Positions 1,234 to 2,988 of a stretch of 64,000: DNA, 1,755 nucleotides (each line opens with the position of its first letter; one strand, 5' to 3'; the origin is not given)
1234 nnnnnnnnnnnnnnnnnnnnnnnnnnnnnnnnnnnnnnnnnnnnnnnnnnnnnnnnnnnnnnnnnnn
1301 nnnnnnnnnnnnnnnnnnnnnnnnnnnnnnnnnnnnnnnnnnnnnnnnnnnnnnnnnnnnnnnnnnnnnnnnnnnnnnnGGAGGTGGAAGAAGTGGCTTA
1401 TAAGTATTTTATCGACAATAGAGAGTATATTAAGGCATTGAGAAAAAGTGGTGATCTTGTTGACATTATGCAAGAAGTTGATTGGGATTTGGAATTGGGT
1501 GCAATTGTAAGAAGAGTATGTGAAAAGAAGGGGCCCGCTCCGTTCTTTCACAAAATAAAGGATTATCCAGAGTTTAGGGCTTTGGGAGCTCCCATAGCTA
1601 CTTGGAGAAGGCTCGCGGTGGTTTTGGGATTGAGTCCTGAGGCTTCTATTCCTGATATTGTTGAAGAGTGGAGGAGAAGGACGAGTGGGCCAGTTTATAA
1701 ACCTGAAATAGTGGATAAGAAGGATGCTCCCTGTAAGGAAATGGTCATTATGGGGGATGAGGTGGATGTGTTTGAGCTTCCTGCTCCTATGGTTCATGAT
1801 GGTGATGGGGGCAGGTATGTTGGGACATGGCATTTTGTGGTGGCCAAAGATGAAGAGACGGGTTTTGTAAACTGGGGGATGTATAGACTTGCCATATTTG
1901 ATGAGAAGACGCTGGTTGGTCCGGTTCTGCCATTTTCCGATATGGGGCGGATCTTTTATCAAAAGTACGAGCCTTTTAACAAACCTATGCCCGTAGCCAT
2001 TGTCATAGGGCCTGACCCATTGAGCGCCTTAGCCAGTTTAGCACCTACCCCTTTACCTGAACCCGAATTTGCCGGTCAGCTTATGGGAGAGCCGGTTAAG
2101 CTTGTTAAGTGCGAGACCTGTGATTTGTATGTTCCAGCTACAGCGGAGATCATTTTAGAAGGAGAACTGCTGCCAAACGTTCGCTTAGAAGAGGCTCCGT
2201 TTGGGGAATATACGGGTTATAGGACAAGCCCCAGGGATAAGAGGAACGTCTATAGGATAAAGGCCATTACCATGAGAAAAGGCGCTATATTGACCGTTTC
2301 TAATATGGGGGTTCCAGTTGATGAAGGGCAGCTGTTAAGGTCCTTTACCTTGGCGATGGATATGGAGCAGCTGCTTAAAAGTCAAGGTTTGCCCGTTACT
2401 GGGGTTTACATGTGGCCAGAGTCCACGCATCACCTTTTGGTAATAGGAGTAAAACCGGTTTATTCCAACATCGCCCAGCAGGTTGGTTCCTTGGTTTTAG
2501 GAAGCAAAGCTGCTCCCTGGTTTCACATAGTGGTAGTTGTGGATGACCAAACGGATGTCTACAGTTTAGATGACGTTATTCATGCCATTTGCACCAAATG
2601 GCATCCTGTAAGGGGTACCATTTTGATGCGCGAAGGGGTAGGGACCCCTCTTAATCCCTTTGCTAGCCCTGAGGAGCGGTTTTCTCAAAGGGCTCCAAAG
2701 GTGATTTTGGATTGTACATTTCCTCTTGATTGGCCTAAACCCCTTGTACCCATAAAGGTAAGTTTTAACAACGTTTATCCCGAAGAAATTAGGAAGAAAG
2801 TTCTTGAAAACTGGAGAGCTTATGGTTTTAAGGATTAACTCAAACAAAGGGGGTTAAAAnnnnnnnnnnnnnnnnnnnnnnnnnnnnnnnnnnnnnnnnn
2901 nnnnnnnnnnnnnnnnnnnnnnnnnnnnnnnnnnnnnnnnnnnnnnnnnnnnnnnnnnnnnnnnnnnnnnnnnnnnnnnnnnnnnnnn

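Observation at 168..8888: Self-contained prFMN module: three UbiD paralogs, UbiX, riboflavin kinase and type-2 IPP isomerase in one gene string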

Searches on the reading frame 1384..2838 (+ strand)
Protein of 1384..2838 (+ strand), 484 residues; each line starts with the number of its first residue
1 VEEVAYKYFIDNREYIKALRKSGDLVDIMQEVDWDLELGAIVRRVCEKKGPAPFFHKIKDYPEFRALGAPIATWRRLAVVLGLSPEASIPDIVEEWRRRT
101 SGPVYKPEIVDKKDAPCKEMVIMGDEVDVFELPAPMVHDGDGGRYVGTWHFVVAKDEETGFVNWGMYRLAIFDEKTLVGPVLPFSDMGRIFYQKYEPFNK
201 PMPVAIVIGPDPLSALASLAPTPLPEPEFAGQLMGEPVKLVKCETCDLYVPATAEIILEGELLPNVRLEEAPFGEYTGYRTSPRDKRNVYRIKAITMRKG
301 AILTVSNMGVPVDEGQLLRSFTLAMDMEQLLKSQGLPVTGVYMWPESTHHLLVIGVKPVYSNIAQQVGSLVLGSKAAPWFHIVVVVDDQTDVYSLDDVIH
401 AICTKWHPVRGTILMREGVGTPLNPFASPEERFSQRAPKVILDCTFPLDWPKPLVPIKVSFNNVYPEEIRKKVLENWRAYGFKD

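Call 3: search_protein_families(library=pfam, proteins=[window:1384-2838:+], max_evalue=0.01)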
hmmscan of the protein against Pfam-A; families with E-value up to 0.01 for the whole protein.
window:1384-2838:+ (484 aa): 3 families
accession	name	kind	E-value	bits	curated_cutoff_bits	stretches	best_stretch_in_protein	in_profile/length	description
PF01977.22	UbiD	-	9.3e-62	208.3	23.3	1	109-308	2-203/206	3-octaprenyl-4-hydroxybenzoate carboxy-lyase Rift-related domain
PF20695.2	UbiD_N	-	8.8e-23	80.6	24.3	1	16-95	1-77/78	3-octaprenyl-4-hydroxybenzoate carboxy-lyase N-terminal domain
PF20696.2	UbiD_C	-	8.1e-18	65.1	24.2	1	318-444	3-127/127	3-octaprenyl-4-hydroxybenzoate carboxy-lyase C-terminal domain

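Call 4: search_protein_families(library=ncbifam, proteins=[window:1384-2838:+], max_evalue=0.01)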
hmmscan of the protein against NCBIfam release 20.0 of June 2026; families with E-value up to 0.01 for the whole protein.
window:1384-2838:+ (484 aa): 7 families
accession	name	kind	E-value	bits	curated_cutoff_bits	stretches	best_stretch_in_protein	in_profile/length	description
TIGR02723.1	phenyl_P_alpha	equivalog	1.4e-187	624.2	564.6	1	11-483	9-482/485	phenylphosphate carboxylase subunit alpha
TIGR00148.1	TIGR00148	subfamily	3.3e-86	289.7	244.85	1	13-445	2-436/438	UbiD family decarboxylase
NF041219.1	BagN_FevL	exception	2.2e-79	267.2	1000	1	8-478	16-501/502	bagremycin/ferroverdin biosynthesis UbiD family decarboxylase BagN/FevL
NF041204.1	VdcC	exception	1e-75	255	650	1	11-448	3-439/467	non-oxidative hydroxyarylic acid decarboxylases subunit C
TIGR02724.1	phenyl_P_beta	equivalog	6e-69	232.6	468.95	1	11-482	2-471/472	phenylphosphate carboxylase subunit beta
TIGR03701.1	mena_SCO4490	equivalog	5.4e-63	213.2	495.9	1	14-420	1-418/433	menaquinone biosynthesis decarboxylase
NF008175.0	PRK10922.1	equivalog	9.7e-45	153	788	2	113-431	126-445/497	4-hydroxy-3-polyprenylbenzoate decarboxylase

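Call 5: find_encoding_contigs(protein=window:1384-2838:+, flank=10000, max_places=6)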
Protein window:1384-2838:+ (484 aa): no gene with exactly this product is on record in the collection.

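Call 11: find_homologous_proteins(query=window:1384-2838:+, max_evalue=1e-20)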
Query window:1384-2838:+ (484 aa): 2412 proteins with E <= 1e-20 among 8000 candidates; the best 120 are listed.
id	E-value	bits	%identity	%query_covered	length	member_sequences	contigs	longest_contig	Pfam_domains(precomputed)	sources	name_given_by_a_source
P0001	0.0e+0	1074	94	99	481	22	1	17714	PF20696.3,PF01977.23,PF20695.3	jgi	jgi:4-hydroxy-3-polyprenylbenzoate decarboxylase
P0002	6.5e-287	970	84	99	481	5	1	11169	PF20696.3,PF01977.23,PF20695.3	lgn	-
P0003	1.5e-280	949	82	99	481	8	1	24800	PF20696.3,PF01977.23,PF20695.3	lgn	-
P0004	2.5e-276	935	80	99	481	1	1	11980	PF20696.3,PF01977.23,PF20695.3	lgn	-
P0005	3.8e-273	925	81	99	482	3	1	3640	PF20696.3,PF01977.23,PF20695.3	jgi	-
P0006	9.4e-271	917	79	99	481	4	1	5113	PF20696.3,PF01977.23,PF20695.3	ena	-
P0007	8.1e-247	838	72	99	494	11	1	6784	PF20696.3,PF01977.23,PF20695.3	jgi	-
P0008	1.1e-246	837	72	99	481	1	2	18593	PF20696.3,PF01977.23,PF20695.3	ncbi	-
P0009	4.4e-246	835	72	99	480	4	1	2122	PF20696.3,PF01977.23,PF20695.3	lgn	-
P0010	9.6e-238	808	69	99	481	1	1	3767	PF20696.3,PF01977.23,PF20695.3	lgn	-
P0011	2.1e-237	807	69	99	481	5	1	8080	PF20696.3,PF01977.23,PF20695.3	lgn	-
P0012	2.4e-236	803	69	99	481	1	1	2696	PF20696.3,PF01977.23,PF20695.3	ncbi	-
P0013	4.3e-235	799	70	99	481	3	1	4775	PF20696.3,PF01977.23,PF20695.3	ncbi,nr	ncbi:MAG: phenylphosphate carboxylase subunit alpha [Smithellaceae bacterium]|nr:phenylphosphate car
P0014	2.6e-233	793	68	99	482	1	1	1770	PF20696.3,PF01977.23,PF20695.3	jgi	jgi:4-hydroxy-3-polyprenylbenzoate decarboxylase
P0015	1.7e-232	790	67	99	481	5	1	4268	PF20696.3,PF01977.23,PF20695.3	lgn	-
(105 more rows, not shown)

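Call 12: search_solved_structures(query=window:1384-2838:+, max_evalue=1e-10)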
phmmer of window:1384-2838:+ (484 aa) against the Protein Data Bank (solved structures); distinct sequences matched with E-value up to 1e-10: 40.
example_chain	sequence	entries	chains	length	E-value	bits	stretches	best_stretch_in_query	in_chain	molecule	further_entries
7abn_D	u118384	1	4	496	1.6e-75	257.7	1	10-484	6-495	UbiD-like decarboxylase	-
4ip2_A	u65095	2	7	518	1.6e-75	257.7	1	9-484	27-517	Aromatic Acid Decarboxylase | PA0254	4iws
7abo_C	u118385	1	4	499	2.8e-75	257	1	9-484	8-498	UbiD-like decarboxylase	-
9gqr_A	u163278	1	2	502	2.5e-73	250.5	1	12-483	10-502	decarboxylase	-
7ney_A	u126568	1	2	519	4.2e-71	243.2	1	12-483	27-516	Ferulic acid decarboxylase 1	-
7nf0_A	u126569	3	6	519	5.5e-71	242.8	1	12-483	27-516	Ferulic acid decarboxylase 1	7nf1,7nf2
6tib_AAA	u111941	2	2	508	6.7e-70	239.2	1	13-483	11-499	Ferulic acid decarboxylase 1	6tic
6tie_AAA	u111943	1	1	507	6.8e-70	239.2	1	13-483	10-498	Ferulic acid decarboxylase 1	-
6r2z_A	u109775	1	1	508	8.8e-70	238.8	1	13-483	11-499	Ferulic acid decarboxylase 1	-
7nf3_A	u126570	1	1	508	8.8e-70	238.8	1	13-483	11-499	Ferulic acid decarboxylase 1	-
4za4_A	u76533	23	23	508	1.2e-69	238.3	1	13-483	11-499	Fdc1 | Putative uncharacterized protein An03g06590 | A niger Fdc1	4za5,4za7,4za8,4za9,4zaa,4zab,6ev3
8oeh_A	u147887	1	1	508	1.7e-69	237.9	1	13-483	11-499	Ferulic acid decarboxylase 1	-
6ev8_A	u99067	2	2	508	3.1e-69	237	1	13-483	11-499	Ferulic acid decarboxylase 1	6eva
6ev9_A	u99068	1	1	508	3.2e-69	237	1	13-483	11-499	Ferulic acid decarboxylase 1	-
6ev5_A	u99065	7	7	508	3.2e-69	237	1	13-483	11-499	Ferulic acid decarboxylase 1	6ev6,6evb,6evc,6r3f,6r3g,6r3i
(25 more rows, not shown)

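Call 15: find_encoding_contigs(protein=P0001, flank=10000, max_places=3)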
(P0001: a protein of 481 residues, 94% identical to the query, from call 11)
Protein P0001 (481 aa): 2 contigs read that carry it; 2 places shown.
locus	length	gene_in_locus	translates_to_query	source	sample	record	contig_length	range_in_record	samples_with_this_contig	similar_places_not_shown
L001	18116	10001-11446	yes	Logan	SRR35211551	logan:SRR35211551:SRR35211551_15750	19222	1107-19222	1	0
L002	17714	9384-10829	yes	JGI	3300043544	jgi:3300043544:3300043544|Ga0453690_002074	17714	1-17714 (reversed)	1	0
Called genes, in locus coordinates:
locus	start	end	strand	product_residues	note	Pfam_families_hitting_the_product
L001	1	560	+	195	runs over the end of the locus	PF01184:Gpr1_Fun34_YaaH (weak)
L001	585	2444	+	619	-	PF00391:PEP-utilizers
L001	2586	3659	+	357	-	PF01326:PPDK_N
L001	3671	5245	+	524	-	PF00501:AMP-binding, PF13193:AMP-binding_C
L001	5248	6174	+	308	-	PF00126:HTH_1, PF03466:LysR_substrate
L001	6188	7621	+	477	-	PF20695:UbiD_N, PF01977:UbiD, PF20696:UbiD_C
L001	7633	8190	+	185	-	PF08282:Hydrolase_3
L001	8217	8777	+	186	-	PF08282:Hydrolase_3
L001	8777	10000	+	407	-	PF06792:UPF0261, PF23189:UPF0261_C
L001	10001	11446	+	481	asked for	PF20695:UbiD_N, PF01977:UbiD, PF20696:UbiD_C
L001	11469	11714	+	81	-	PF09662:Phenyl_P_gamma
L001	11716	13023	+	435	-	PF20695:UbiD_N (weak), PF01977:UbiD, PF20696:UbiD_C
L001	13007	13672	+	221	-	PF02441:Flavoprotein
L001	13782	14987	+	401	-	PF01977:UbiD, PF20696:UbiD_C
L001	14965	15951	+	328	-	PF01982:CTP-dep_RFKase, PF00702:Hydrolase, PF13344:Hydrolase_6 (faint), PF13419:HAD_2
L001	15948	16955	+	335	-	PF00478:IMPDH (faint), PF01070:FMN_dh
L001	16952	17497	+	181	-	-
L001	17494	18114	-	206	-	?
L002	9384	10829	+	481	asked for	PF20695:UbiD_N, PF01977:UbiD, PF20696:UbiD_C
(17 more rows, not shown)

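Call 16: find_encoding_contigs(protein=P0003, flank=10000, max_places=3)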
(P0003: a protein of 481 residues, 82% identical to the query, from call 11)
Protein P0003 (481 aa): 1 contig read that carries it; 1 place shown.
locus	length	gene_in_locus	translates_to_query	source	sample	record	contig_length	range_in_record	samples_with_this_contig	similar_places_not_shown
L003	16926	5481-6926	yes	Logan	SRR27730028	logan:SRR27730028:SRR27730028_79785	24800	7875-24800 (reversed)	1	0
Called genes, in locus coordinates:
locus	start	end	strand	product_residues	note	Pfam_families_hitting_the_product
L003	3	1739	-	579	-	?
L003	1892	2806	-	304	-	PF00126:HTH_1, PF03466:LysR_substrate, PF12849:PBP_like_2 (weak)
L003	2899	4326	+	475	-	PF20695:UbiD_N, PF01977:UbiD, PF20696:UbiD_C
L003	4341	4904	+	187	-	-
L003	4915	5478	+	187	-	PF08282:Hydrolase_3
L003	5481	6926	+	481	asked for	PF20695:UbiD_N, PF01977:UbiD, PF20696:UbiD_C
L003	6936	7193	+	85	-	PF09662:Phenyl_P_gamma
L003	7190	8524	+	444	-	PF20695:UbiD_N (weak), PF01977:UbiD, PF20696:UbiD_C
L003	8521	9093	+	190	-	PF02441:Flavoprotein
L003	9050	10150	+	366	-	PF01070:FMN_dh, PF00478:IMPDH (faint)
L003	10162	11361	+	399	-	PF06792:UPF0261, PF23189:UPF0261_C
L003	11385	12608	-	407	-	PF07690:MFS_1, PF11700:ATG22, PF07690:MFS_1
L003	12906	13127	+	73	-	-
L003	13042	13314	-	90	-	-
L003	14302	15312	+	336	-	PF00753:Lactamase_B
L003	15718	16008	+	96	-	PF01527:HTH_Tnp_1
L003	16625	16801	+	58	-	PF13683:rve_3 (weak)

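Call 17: find_encoding_contigs(protein=P0008, flank=10000, max_places=3)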
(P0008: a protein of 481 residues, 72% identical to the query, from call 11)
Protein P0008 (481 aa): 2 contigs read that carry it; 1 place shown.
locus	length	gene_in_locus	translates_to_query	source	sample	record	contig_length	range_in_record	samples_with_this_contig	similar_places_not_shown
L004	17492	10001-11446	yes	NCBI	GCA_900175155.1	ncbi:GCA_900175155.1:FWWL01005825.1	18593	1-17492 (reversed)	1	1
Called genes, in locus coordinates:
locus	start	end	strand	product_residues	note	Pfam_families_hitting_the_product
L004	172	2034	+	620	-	PF00391:PEP-utilizers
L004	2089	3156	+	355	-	PF01326:PPDK_N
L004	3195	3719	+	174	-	PF00072:Response_reg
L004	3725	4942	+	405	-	PF06792:UPF0261, PF23189:UPF0261_C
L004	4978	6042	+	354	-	PF01982:CTP-dep_RFKase, PF00702:Hydrolase, PF13419:HAD_2, PF13242:Hydrolase_like (faint)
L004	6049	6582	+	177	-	PF01243:PNPOx_N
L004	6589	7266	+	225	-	PF00702:Hydrolase, PF12710:HAD, PF13419:HAD_2, PF13242:Hydrolase_like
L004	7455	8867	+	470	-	PF20695:UbiD_N, PF01977:UbiD, PF20696:UbiD_C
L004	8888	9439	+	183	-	PF08282:Hydrolase_3 (weak)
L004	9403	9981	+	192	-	PF08282:Hydrolase_3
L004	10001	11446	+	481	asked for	PF20695:UbiD_N, PF01977:UbiD, PF20696:UbiD_C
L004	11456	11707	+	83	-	PF09662:Phenyl_P_gamma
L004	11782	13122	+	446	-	PF01977:UbiD, PF20696:UbiD_C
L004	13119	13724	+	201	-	PF02441:Flavoprotein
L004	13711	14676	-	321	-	PF00126:HTH_1, PF03466:LysR_substrate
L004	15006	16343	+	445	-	PF00501:AMP-binding, PF14535:AMP-binding_C_2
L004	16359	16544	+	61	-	-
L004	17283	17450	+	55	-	-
